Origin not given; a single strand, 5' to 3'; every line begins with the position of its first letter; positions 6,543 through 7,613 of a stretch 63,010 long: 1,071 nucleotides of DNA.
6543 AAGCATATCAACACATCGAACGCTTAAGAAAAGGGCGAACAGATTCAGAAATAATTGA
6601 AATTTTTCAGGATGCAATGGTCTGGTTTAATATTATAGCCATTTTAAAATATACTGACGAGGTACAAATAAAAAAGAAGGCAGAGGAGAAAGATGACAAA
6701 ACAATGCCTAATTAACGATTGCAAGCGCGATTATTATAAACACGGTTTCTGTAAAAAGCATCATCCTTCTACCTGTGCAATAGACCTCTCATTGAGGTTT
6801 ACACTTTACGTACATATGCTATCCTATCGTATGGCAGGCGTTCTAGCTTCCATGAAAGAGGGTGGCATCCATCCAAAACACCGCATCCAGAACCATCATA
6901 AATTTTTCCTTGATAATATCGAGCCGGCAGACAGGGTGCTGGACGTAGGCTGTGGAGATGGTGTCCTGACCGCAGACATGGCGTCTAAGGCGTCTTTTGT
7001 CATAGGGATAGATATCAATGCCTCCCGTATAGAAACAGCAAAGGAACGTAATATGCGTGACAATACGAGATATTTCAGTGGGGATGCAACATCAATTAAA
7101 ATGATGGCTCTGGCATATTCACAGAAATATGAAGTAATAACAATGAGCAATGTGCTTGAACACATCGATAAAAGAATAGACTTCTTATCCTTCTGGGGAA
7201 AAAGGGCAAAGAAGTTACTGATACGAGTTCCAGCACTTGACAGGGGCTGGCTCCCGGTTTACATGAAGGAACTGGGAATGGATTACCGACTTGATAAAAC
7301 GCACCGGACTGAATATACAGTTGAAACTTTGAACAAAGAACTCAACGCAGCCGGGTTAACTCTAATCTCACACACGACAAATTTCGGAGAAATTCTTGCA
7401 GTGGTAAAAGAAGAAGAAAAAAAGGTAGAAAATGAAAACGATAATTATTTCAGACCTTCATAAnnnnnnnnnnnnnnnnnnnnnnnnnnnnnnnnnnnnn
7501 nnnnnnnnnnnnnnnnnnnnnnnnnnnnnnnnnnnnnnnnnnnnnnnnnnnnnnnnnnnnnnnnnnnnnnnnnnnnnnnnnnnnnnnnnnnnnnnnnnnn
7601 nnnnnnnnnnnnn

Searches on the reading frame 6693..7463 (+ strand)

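Call 17: search_protein_families(library=pfam, proteins=[window:6693-7463:+], max_evalue=0.01)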
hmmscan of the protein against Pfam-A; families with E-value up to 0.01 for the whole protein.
window:6693-7463:+ (256 aa): 18 families
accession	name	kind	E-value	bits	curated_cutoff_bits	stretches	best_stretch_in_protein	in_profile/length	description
PF13489.12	Methyltransf_23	-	5.1e-17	62.5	27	1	65-226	9-163/164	Methyltransferase domain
PF13649.12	Methyltransf_25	-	3.1e-12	47.5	27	1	82-160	1-79/97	Methyltransferase domain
PF13847.12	Methyltransf_31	-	9e-12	45.3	27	1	77-161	2-90/145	Methyltransferase domain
PF08242.18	Methyltransf_12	-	1.8e-10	41.9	30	1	83-168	1-88/98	Methyltransferase domain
PF08241.18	Methyltransf_11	-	3e-10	41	21.2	1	83-165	1-80/95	Methyltransferase domain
PF05175.20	MTS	-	9.3e-07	29.1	23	1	56-135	7-88/170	Methyltransferase small domain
PF06325.19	PrmA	-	2.7e-05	24.3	22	1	76-155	159-235/296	Ribosomal protein L11 methyltransferase (PrmA)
PF24675.1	NpmA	-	0.00028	20.7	60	1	71-123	15-70/214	16S rRNA (adenine(1408)-N(1))-methyltransferase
PF02353.26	CMAS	-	0.00037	20.3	27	1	75-125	59-110/273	Mycolic acid cyclopropane synthetase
PF07021.18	MetW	-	0.00048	20.3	21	1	69-119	4-55/193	Methionine biosynthesis protein MetW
PF13679.12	Methyltransf_32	-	0.00051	20.5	27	1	77-125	24-78/143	Methyltransferase domain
PF05724.17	TPMT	-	0.00054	20.1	26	1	71-133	29-93/218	Thiopurine S-methyltransferase (TPMT)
PF01135.25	PCMT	-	0.00063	20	20.3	1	73-122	69-120/210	Protein-L-isoaspartate(D-aspartate) O-methyltransferase (PCMT)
PF02390.23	Methyltransf_4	-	0.00069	19.6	24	1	82-133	5-61/173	Putative methyltransferase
PF05401.17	NodS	-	0.00089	19.6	24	1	79-161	44-122/201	Nodulation protein S (NodS)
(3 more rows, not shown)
